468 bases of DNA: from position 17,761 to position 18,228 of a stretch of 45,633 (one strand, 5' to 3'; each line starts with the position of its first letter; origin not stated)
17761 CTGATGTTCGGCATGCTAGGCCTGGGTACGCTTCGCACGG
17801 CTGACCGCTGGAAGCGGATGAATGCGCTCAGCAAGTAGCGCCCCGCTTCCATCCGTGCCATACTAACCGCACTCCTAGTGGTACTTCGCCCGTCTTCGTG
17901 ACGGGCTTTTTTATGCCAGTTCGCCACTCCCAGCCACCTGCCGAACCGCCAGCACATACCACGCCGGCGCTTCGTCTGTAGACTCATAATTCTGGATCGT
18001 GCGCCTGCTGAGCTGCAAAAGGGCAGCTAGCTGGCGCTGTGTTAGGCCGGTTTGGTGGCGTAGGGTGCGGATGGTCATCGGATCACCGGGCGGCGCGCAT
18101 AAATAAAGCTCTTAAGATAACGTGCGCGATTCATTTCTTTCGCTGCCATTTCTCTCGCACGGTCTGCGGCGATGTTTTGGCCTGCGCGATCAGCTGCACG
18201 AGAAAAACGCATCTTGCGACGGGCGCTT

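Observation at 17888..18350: Self-contained promoter / 67-aa ORF / 55-aa HTH / terminator cassette with an acr-aca-like layout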

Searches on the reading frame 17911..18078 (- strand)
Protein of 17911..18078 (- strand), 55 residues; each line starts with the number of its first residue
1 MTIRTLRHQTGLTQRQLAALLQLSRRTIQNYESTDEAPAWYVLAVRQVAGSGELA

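Call 7: search_protein_families(library=pfam, proteins=[window:17911-18078:-], max_evalue=0.1)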
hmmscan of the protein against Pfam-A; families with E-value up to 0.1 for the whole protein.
window:17911-18078:- (55 aa): 20 families
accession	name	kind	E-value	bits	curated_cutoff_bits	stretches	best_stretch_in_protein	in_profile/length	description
PF13560.12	HTH_31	-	2e-08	34.8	27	1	2-40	5-44/64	Helix-turn-helix domain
PF01381.28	HTH_3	-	7.4e-07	29.5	23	1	3-33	1-31/55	Helix-turn-helix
PF20432.4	Xre-like-HTH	-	2.2e-05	25.1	25.8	1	3-30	15-42/63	Antitoxin Xre-like helix-turn-helix domain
PF12844.13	HTH_19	-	3.3e-05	24.1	30.2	1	3-33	4-34/64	Helix-turn-helix domain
PF13384.12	HTH_23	-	0.00061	20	24.6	1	7-30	14-36/50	Homeodomain-like domain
PF00376.29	MerR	-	0.001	19.3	28.2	1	16-33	4-21/38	MerR family regulatory protein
PF08279.18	HTH_11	-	0.0014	18.9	25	1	5-31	8-35/55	HTH domain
PF13551.12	HTH_29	-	0.0032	18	28.1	1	6-31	6-32/64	Winged helix-turn helix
PF13518.12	HTH_28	-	0.0065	17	25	1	9-30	10-31/52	Helix-turn-helix domain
PF12728.13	HTH_17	-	0.012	16.4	27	1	12-31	2-21/51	Helix-turn-helix domain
PF04545.22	Sigma70_r4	-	0.017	15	24.1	1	5-30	14-39/50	Sigma-70, region 4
PF17762.8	HTH_ParB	-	0.019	15.5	22.6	1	3-31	12-40/102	ParB HTH domain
PF13413.12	HTH_25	-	0.019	15.2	24.6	1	3-35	2-34/62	Helix-turn-helix domain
PF15943.11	YdaS_toxin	-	0.023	15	30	1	14-48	11-46/65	Bacterial toxin YdaS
PF07022.19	Phage_CI_repr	-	0.028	15.2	22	1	6-45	6-46/65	Bacteriophage CI repressor helix-turn-helix domain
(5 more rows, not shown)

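Call 9: search_protein_families(library=phrogs, proteins=[window:17911-18078:-], max_evalue=0.01)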
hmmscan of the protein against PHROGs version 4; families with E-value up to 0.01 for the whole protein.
window:17911-18078:- (55 aa): 23 families
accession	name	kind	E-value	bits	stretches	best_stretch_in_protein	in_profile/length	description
phrog_2104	-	unknown function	3.1e-07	31.5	1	2-39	43-80/103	-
phrog_7950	-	transcription regulation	5.3e-07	30.6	1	2-36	11-45/68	transcriptional repressor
phrog_8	-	transcription regulation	4.3e-06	27.4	1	3-34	81-112/346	transcriptional regulator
phrog_955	-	DNA, RNA and nucleotide metabolism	8.1e-06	26.6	1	2-36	28-62/142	HTH DNA binding protein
phrog_2328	-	transcription regulation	1.1e-05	26.2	1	3-46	20-61/128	transcriptional repressor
phrog_4836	-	transcription regulation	2.7e-05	24.8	1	2-40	79-117/194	CII-like regulator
phrog_1157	-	integration and excision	3.5e-05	24.2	1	1-38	8-45/422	transposase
phrog_3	-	transcription regulation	7.9e-05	23.6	1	2-35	92-124/430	transcriptional repressor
phrog_147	-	transcription regulation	0.00014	23.1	1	3-38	9-45/100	transcriptional regulator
phrog_5119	-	unknown function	0.00057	20.7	1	3-35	58-90/152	-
phrog_5823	-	transcription regulation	0.00072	19.8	1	3-35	11-43/404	transcriptional regulator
phrog_1373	-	transcription regulation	0.0011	20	1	3-34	68-99/166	transcriptional regulator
phrog_2439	-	transcription regulation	0.0016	18.4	1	3-38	12-47/367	transcriptional regulator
phrog_38027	-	transcription regulation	0.0023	19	1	2-43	72-113/143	transcriptional repressor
phrog_7735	-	integration and excision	0.0026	19.1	1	12-34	6-28/99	excisionase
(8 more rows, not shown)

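Call 10: search_protein_families(library=ncbifam, proteins=[window:17911-18078:-], max_evalue=0.01)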
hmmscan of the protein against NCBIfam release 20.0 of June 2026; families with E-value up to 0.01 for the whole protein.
window:17911-18078:- (55 aa): 15 families
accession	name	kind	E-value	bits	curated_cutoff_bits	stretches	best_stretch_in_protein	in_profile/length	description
TIGR03070.1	couple_hipB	subfamily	3e-07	30.3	71.65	1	1-33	5-37/58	type II toxin-antitoxin system Y4mF family antitoxin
TIGR03830.1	CxxCG_CxxCG_HTH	subfamily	1.2e-06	28.3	61.8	1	3-41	70-108/127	type II TA system antitoxin MqsA family protein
NF041951.1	phage_RstR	subfamily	5e-06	26.7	80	1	3-42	7-46/108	RstR family transcriptional repressor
NF003162.0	PRK04140.1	equivalog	2.7e-05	23.3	263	1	3-38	131-166/317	transcriptional regulator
NF040522.1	VC1465_fam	subfamily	5.3e-05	23.3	70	1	3-35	1-33/111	VC1465 family Xer recombination activation factor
NF007257.0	PRK09706.1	subfamily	0.00049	19.9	101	1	3-39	10-46/135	transcriptional repressor DicA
NF033546.1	transpos_IS21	equivalog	0.00057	19.5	160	1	6-36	3-33/294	IS21 family transposase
NF047542.1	telomere_Tap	equivalog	0.00063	18.6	600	1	5-39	24-58/695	telomere-associated protein Tap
NF049845.1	Xre_ParS_antitoxin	subfamily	0.0022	18.1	90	1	3-35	7-39/112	type II RES/Xre toxin-antitoxin system antitoxin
TIGR02612.1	mob_myst_A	hypoth_equivalog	0.0027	17.6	122.6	1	3-49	30-76/150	mobile mystery protein A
TIGR00270.2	TIGR00270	equivalog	0.0027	17.5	110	1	2-38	79-115/159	multiprotein bridging factor aMBF1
NF006015.0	PRK08154.1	subfamily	0.0028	16.9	204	1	3-36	35-68/314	anaerobic benzoate catabolism transcriptional regulator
TIGR02937.1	sigma70-ECF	superfamily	0.005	16.5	42.9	1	5-32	127-154/165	sigma-70 family RNA polymerase sigma factor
NF041575.1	antitoxPezA_Strep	equivalog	0.0056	16.7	290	1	3-34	6-37/158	type II toxin-antitoxin system antitoxin PezA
NF052239.1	antitox_spr1629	equivalog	0.0089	15.2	335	1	3-40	7-44/377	spr1629 family repressor/antitoxin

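Call 12: find_homologous_proteins(query=window:17914-18078:-, max_evalue=0.001)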
Query window:17914-18078:- (55 aa): 6 proteins with E <= 0.001 among 6 candidates.
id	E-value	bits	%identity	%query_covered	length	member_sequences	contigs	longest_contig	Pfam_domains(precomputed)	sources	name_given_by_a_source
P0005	2.9e-23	97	94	95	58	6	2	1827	PF12844.14,PF01381.29,PF13560.13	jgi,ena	-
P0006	3.8e-22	94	89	96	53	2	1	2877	PF20432.5,PF01381.29,PF13560.13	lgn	-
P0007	9.4e-22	92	92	93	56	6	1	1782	PF12844.14,PF20432.5,PF01381.29,PF13560.13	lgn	-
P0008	1.8e-21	91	94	91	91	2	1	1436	PF01381.29,PF13560.13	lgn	-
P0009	6.1e-20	87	87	95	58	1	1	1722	PF12844.14,PF13384.13,PF20432.5,PF01381.29,PF13560.13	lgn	-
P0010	5.7e-19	84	79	96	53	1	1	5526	PF08279.19,PF12844.14,PF13384.13,PF20432.5,PF01381.29,PF13560.13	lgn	-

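Call 14: find_encoding_contigs(protein=P0010, flank=6000)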
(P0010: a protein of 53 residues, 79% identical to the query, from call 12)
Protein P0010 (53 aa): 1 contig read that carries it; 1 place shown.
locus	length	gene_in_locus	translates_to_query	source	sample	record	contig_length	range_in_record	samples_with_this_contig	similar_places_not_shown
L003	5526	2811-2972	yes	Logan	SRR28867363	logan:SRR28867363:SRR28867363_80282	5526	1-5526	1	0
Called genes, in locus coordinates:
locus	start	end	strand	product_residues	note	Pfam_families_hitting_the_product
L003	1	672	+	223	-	?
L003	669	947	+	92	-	-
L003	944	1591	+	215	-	PF13392:HNH_3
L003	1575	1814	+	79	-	-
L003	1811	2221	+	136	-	-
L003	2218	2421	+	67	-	-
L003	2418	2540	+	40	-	-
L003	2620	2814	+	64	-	-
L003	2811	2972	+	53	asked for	PF08279:HTH_11 (weak), PF12844:HTH_19 (weak), PF13560:HTH_31, PF20432:Xre-like-HTH (weak), PF01381:HTH_3, PF13384:HTH_23 (weak)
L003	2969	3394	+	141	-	PF10765:Phage_P22_NinX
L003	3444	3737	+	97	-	-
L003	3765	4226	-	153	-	PF10721:DUF2514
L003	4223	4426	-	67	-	PF25612:DUF7940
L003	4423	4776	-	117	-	PF13539:Peptidase_M15_4 (weak)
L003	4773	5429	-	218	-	PF01541:GIY-YIG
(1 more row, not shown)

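Call 20: find_encoding_contigs(protein=P0006, flank=3000)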
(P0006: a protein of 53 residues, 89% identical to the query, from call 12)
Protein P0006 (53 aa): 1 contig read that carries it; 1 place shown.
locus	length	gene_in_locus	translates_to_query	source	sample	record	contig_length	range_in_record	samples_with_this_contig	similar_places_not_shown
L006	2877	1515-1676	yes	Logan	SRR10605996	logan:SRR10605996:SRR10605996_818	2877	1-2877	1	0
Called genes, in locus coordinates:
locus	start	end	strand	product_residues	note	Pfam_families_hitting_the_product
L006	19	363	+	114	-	PF24886:DUF7740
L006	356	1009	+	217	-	-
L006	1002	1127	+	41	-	-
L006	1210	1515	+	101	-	-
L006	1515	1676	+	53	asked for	PF13560:HTH_31, PF20432:Xre-like-HTH (weak), PF01381:HTH_3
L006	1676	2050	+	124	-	PF10765:Phage_P22_NinX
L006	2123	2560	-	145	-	PF11351:GTA_holin_3TM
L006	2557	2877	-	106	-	?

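Call 21: find_encoding_contigs(protein=P0005, flank=3000)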
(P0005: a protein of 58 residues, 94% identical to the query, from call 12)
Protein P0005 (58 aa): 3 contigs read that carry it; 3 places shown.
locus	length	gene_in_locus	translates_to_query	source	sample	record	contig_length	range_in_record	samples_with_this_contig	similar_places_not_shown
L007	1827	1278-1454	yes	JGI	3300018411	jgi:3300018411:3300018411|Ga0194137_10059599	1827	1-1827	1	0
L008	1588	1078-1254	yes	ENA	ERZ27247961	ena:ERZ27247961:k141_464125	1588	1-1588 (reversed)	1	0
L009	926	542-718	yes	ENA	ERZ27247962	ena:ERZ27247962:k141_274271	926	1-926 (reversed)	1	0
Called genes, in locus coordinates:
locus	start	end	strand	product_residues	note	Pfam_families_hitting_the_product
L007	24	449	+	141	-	PF24886:DUF7740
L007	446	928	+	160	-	-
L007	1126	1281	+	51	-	PF25703:AcrF31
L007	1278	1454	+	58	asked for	PF12844:HTH_19 (faint), PF13560:HTH_31, PF01381:HTH_3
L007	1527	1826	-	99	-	?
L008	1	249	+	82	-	?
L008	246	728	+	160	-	-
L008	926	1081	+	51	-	PF25703:AcrF31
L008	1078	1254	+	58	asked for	PF12844:HTH_19 (faint), PF13560:HTH_31, PF01381:HTH_3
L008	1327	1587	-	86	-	?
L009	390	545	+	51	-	PF25703:AcrF31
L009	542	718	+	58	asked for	PF12844:HTH_19 (faint), PF13560:HTH_31, PF01381:HTH_3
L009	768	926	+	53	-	?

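Call 24: find_encoding_contigs(protein=P0007, flank=3000)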
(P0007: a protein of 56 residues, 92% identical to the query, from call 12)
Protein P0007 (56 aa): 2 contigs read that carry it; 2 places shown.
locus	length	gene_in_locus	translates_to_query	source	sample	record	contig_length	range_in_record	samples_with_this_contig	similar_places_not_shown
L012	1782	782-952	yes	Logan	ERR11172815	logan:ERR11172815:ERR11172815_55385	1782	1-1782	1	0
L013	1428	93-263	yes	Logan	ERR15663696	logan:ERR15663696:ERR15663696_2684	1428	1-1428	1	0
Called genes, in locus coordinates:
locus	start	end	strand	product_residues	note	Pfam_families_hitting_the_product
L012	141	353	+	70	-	-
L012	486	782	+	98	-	-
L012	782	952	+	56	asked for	PF20432:Xre-like-HTH (weak), PF01381:HTH_3, PF12844:HTH_19 (faint), PF13560:HTH_31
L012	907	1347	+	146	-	PF10765:Phage_P22_NinX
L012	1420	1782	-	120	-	?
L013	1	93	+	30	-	?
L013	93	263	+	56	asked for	PF20432:Xre-like-HTH (weak), PF01381:HTH_3, PF12844:HTH_19 (faint), PF13560:HTH_31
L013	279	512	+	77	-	-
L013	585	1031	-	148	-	-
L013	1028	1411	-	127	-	PF13539:Peptidase_M15_4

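Call 25: find_encoding_contigs(protein=P0008, flank=3000)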
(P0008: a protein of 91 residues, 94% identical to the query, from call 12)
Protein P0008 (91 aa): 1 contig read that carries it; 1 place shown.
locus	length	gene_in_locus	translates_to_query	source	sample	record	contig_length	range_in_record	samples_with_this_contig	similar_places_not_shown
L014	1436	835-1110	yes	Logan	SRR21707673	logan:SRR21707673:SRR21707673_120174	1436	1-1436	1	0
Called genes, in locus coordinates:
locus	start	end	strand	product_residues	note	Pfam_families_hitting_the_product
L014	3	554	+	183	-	?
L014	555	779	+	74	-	-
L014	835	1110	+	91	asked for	PF01381:HTH_3 (weak), PF13560:HTH_31 (weak)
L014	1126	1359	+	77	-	-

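Call 26: find_encoding_contigs(protein=P0009, flank=3000)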
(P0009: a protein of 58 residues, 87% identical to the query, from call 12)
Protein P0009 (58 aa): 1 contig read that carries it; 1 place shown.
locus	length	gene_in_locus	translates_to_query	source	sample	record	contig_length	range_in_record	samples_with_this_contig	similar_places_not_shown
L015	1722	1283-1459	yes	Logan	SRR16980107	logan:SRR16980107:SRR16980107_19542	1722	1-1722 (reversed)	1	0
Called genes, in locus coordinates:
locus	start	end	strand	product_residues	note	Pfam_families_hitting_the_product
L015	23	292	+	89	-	-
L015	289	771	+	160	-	-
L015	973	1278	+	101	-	-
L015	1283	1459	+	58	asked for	PF12844:HTH_19 (weak), PF13384:HTH_23 (faint), PF13560:HTH_31, PF20432:Xre-like-HTH (weak), PF01381:HTH_3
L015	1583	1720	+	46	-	?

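Call 32: search_solved_structures(query=window:17914-18078:-, max_evalue=1, show_alignments=3)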
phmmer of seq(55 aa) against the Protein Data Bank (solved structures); distinct sequences matched with E-value up to 1: 35.
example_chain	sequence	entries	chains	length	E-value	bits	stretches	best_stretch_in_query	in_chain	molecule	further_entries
8tac_A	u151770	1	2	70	0.002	21.7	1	3-52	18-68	DBP48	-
3mlf_A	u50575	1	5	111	0.002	21.7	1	2-33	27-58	transcriptional regulator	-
1utx_A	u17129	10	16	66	0.013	19.1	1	3-40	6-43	CYLR2 | cytolysin regulator 2 | PUTATIVE TRANSCRIPTION REGULATOR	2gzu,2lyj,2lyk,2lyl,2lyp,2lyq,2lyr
2xiu_A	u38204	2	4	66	0.013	19.1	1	3-40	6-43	CYLR2 | CYLR2 SYNONYM CYTOLYSIN REPRESSOR 2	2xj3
2mez_A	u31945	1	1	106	0.018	18.7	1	3-38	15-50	Multiprotein Bridging Factor (MBP-like)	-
7udk_A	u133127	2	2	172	0.018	18.7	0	7-37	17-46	Designed helical repeat protein (DHR) RPB_LRP2_R4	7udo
9xz9_A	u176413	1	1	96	0.072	16.8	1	2-34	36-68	Quorum sensing controller protein QseC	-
28tn_A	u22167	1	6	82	0.092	16.5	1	4-37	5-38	lambda repressor-like protein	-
3ivp_A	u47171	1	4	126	0.11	16.3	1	2-43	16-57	Putative transposon-related DNA-binding protein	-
7rro_H4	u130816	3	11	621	0.11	16.2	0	2-29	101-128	Outer dynein arm-docking complex subunit 3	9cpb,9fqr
4yg4_A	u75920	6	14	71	0.12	16.1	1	3-36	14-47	Antitoxin HipB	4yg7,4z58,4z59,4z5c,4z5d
4yg1_A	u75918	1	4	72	0.13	16.1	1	3-36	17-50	Antitoxin HipB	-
4z5h_A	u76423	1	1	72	0.13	16.1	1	3-36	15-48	Antitoxin HipB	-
9cpc_1L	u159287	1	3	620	0.15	15.9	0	3-35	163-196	Outer dynein arm docking complex subunit 3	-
2wiu_B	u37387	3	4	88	0.18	15.6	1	3-36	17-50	HTH-TYPE TRANSCRIPTIONAL REGULATOR HIPB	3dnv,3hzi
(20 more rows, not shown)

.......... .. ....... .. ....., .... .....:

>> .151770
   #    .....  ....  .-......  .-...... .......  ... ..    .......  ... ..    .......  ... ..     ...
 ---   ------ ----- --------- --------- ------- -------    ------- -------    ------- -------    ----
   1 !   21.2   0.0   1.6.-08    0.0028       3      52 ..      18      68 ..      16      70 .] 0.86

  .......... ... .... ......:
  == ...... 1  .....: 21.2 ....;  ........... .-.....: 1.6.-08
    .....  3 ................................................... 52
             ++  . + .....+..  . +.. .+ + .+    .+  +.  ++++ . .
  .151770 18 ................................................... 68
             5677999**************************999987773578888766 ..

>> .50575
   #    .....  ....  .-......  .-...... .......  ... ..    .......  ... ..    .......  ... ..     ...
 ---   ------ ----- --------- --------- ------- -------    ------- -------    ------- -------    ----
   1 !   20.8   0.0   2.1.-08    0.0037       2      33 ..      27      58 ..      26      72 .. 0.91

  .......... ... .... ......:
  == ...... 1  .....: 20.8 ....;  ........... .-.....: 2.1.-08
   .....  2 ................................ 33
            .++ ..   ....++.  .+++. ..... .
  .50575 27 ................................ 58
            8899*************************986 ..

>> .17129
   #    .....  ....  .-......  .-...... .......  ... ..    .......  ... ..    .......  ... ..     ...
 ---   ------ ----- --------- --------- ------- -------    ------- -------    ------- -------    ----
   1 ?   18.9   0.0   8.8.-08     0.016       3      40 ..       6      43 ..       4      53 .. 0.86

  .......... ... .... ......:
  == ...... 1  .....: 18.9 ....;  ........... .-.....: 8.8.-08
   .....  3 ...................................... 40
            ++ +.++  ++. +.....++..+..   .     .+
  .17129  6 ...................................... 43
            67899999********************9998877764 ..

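Call 43: find_related_loci(query=A1, collection=genome_contigs, flank=5000)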
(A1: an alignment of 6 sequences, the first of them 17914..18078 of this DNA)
Query A1 (55 aa) in genome_contigs; peptide patterns used: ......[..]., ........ (x = any residue, [..] = any of these).
24 stretches matched a pattern, but none encodes a relative of the query by tblastn (E <= 1e-3).

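Call 44: find_related_loci(query=A1, collection=viral_contigs, flank=5000)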
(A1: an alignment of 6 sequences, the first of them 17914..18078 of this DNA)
Query A1 (55 aa) in viral_contigs; peptide patterns used: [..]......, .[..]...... (x = any residue, [..] = any of these).
18 stretches matched a pattern; 1 encode a relative of the query (tblastn E <= 1e-3); 1 distinct loci.
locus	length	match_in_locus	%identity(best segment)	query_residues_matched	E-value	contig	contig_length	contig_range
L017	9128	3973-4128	90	1-52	1e-28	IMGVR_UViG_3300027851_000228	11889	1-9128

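Call 52: search_solved_structures(query=A1, max_evalue=1, show_alignments=0)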
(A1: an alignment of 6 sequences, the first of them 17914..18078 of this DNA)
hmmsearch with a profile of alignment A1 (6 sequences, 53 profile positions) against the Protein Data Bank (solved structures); distinct sequences matched with E-value up to 1: 64 (the best 60 are shown).
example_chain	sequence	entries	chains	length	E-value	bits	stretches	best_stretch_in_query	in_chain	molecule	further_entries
3mlf_A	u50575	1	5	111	4.1e-06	30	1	2-33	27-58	transcriptional regulator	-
8tac_A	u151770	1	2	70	7.7e-05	25.9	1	7-33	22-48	DBP48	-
28tn_A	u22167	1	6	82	0.00031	24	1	3-35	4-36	lambda repressor-like protein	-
2mez_A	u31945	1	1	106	0.00033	23.9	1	3-35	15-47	Multiprotein Bridging Factor (MBP-like)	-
4yg4_A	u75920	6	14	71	0.00038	23.7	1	3-33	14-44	Antitoxin HipB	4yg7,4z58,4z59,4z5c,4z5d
4yg1_A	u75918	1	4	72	0.00038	23.7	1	3-33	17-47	Antitoxin HipB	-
4z5h_A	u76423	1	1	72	0.00042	23.6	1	3-33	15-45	Antitoxin HipB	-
2wiu_B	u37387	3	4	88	0.00058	23.1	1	3-33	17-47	HTH-TYPE TRANSCRIPTIONAL REGULATOR HIPB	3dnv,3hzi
5k98_B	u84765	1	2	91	0.00064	23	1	3-33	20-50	Antitoxin HipB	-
9k3w_A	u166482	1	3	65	0.0013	22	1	3-34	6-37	Transcriptional regulator, PbsX family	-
1zlj_A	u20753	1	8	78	0.0037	20.6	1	10-33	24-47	Dormancy Survival Regulator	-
7c0g_A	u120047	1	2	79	0.0052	20.1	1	3-35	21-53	Aca1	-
7vjn_B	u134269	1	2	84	0.0057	19.9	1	3-35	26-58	anti-CRISPR-associated protein Aca1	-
7fa3_A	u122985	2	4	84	0.006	19.9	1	3-35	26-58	Aca1 | anti-CRISPR-associated protein Aca1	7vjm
1zlk_A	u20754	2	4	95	0.0063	19.8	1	10-33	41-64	Dormancy Survival Regulator | TWO COMPONENT TRANSCRIPTIONAL REGULATORY PROTEIN DEVR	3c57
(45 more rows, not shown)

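Call 96: predict_structure(alignment_id=A1)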
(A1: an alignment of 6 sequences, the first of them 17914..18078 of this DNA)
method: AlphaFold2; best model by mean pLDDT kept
length: 55 residues; sequences in the alignment: 6
mean_pLDDT: 87.8   pTM: 0.68
mean pLDDT of the five models: 87.8, 86.2, 82.8, 81.1, 78.5
residues with pLDDT >= 90: 42; 70-90: 8; 50-70: 2; < 50: 3
segments of 3 or more residues with pLDDT < 50: 53-55
pLDDT, mean of each block of 10 residues (from residue 1): 89 92 94 93 89 50
secondary structure, 60 per line:
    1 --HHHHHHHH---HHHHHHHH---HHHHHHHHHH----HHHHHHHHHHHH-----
elements in order: H3-10 H14-21 H25-34 H39-50
